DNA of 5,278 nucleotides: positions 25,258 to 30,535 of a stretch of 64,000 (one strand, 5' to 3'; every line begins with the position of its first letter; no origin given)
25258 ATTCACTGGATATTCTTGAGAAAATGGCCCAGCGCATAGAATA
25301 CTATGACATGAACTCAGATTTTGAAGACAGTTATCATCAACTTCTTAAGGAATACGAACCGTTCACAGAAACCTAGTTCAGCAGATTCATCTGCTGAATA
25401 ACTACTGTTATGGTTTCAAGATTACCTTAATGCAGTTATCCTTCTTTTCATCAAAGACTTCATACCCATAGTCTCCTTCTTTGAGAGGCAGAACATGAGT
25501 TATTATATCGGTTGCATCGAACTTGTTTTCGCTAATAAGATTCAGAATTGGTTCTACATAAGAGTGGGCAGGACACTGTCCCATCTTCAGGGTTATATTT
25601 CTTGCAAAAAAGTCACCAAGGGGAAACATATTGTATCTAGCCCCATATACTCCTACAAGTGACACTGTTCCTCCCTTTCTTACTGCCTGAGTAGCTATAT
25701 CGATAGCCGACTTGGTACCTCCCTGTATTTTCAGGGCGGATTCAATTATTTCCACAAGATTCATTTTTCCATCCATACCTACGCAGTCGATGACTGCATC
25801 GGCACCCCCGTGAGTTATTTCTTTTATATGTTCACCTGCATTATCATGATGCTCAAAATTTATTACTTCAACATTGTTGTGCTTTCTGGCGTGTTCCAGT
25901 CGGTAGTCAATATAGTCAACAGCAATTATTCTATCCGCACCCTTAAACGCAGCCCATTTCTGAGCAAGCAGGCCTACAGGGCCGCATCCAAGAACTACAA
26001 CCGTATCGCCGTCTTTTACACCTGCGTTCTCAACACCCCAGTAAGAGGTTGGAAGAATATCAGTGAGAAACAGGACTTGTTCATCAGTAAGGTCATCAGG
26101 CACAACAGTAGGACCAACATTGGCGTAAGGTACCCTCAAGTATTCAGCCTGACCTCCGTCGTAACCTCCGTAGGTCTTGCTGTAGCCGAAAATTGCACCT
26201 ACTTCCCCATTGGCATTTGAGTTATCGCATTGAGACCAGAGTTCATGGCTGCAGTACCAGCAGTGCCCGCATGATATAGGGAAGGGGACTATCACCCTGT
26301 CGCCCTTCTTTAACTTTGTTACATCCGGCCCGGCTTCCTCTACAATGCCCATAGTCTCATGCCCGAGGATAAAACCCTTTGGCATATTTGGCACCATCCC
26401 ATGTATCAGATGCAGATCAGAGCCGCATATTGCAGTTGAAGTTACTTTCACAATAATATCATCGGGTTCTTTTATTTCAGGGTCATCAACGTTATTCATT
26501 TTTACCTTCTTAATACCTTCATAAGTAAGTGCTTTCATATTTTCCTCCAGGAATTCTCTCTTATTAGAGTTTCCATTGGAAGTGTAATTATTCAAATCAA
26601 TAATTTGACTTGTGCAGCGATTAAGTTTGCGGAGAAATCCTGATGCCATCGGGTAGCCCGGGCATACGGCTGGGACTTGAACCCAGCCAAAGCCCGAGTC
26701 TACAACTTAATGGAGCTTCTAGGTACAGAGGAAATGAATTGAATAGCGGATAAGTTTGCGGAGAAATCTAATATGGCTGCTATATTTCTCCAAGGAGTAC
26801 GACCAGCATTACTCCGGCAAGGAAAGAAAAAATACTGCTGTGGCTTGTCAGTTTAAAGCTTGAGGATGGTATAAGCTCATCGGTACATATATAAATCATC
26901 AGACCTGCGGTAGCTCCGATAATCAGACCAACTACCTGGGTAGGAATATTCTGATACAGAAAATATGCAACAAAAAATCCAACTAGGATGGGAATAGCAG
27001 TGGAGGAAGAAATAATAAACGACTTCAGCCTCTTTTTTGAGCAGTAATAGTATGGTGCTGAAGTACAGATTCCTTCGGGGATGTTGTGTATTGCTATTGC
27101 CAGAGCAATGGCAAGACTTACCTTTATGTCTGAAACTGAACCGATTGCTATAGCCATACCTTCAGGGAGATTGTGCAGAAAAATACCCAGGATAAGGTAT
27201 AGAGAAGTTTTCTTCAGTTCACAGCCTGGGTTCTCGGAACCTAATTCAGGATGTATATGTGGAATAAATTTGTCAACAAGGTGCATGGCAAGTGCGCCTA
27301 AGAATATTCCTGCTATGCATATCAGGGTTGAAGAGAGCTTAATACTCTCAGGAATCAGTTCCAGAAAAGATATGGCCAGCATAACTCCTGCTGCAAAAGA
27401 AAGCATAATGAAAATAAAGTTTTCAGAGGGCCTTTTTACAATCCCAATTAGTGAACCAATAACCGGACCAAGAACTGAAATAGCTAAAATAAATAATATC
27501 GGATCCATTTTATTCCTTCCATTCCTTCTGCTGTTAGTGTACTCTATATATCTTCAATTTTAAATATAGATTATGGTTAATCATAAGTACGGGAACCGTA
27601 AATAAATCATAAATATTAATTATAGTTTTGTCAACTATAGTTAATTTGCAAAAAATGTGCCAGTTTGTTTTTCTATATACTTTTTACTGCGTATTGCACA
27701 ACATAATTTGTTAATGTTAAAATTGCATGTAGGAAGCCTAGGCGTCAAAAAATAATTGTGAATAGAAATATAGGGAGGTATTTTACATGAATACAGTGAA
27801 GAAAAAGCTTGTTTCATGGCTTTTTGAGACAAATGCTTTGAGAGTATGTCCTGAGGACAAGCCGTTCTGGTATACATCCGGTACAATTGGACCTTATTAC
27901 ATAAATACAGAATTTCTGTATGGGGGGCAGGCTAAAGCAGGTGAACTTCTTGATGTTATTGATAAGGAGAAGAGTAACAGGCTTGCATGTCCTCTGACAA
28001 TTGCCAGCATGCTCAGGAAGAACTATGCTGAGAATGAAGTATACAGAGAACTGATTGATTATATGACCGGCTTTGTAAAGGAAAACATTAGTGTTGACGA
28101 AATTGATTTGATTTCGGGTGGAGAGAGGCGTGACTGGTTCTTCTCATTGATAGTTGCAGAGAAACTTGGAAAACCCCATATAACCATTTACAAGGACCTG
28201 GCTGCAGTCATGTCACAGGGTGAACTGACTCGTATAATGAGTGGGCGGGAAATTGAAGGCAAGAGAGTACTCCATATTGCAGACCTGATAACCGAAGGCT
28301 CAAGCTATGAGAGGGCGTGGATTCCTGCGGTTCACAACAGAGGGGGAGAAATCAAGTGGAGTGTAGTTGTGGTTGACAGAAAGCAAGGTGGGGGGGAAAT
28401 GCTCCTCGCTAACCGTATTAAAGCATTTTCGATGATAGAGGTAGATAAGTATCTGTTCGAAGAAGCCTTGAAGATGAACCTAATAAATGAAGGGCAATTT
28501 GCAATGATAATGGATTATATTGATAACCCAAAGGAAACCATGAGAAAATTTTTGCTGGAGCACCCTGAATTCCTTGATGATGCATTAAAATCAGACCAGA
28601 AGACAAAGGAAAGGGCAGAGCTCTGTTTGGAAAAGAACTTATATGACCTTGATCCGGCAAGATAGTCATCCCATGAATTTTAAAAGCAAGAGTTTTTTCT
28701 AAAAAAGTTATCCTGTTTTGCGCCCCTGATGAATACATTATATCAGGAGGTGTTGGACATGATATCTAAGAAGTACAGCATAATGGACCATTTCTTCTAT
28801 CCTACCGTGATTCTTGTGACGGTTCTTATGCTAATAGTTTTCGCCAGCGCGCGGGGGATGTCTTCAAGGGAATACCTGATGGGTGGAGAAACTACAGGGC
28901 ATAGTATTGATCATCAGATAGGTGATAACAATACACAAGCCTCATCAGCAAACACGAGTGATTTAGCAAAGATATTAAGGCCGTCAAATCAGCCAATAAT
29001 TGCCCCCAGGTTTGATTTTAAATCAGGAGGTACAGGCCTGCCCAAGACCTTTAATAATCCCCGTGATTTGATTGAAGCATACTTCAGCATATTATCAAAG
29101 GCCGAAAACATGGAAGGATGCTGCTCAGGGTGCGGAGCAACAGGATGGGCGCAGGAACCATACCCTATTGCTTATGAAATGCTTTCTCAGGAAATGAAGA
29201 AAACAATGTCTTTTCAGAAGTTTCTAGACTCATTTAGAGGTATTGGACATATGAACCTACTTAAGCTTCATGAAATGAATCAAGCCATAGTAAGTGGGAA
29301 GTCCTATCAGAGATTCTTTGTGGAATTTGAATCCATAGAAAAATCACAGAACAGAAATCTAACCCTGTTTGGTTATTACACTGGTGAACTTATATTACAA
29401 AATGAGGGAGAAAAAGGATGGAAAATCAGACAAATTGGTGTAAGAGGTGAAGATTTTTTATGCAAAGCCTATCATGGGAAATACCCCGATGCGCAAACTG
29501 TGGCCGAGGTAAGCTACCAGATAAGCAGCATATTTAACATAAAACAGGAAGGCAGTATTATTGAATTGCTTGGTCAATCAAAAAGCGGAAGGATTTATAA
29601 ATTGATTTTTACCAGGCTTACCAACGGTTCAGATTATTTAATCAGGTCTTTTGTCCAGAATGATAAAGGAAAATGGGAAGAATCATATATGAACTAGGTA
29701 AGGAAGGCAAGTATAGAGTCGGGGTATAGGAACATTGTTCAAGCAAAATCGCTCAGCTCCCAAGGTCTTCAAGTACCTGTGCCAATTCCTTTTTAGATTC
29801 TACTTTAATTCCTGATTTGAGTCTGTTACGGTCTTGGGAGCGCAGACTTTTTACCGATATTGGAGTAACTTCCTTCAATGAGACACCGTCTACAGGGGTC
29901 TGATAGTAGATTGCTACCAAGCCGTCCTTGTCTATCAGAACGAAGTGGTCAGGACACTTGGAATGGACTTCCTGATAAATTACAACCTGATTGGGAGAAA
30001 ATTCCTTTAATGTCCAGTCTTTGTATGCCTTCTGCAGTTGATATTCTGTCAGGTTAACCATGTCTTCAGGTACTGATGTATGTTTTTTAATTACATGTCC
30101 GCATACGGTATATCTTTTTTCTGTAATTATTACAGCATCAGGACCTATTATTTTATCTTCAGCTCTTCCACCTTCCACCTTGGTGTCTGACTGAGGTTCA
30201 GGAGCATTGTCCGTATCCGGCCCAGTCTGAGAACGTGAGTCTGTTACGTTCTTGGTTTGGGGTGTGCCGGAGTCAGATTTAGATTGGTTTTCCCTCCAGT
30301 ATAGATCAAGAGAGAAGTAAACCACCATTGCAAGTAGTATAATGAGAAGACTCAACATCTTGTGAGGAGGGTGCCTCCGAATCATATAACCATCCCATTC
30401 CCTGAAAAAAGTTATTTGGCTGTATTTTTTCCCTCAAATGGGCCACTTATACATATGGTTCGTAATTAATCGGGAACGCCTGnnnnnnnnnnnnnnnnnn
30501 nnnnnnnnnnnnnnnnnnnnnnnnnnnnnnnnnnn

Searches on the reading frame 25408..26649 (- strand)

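Call 40: search_protein_families(library=pfam, proteins=[window:25408-26649:-])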
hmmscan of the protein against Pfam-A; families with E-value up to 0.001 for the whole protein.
window:25408-26649:- (413 aa): 4 families
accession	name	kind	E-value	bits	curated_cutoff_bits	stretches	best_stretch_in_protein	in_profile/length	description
PF08240.17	ADH_N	-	1.2e-26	93.4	23.5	1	62-180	2-101/104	Alcohol dehydrogenase GroES-like domain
PF00107.32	ADH_zinc_N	-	9.9e-18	64.8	31.8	1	224-292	1-68/129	Zinc-binding dehydrogenase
PF01728.25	FtsJ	-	4.6e-06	27.1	24.1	1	209-331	16-137/181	FtsJ-like methyltransferase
PF16912.11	Glu_dehyd_C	-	1.4e-05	25.1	34.9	0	214-293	31-110/211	Glucose dehydrogenase C-terminus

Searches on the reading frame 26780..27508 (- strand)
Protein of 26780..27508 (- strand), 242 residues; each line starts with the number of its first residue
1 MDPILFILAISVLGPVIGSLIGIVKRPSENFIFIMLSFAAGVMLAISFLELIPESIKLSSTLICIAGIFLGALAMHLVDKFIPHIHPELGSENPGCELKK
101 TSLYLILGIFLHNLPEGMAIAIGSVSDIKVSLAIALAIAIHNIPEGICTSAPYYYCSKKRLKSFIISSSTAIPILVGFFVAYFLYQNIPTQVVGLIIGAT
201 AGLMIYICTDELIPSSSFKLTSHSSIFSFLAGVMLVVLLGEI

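Call 40: search_protein_families(library=pfam, proteins=[window:26780-27508:-])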
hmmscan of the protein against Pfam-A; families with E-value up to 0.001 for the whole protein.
window:26780-27508:- (242 aa): 1 family
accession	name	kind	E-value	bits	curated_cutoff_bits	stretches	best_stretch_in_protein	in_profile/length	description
PF02535.28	Zip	-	2e-28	100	35.1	2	91-239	167-322/323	ZIP Zinc transporter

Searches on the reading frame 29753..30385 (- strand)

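Call 40: search_protein_families(library=pfam, proteins=[window:29753-30385:-])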
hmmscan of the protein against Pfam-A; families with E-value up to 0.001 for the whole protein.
window:29753-30385:- (210 aa): 1 family
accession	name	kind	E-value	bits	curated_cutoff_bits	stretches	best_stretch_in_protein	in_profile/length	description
PF08955.15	BofC_C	-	1.5e-11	44.7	21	1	148-208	12-72/74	BofC C-terminal domain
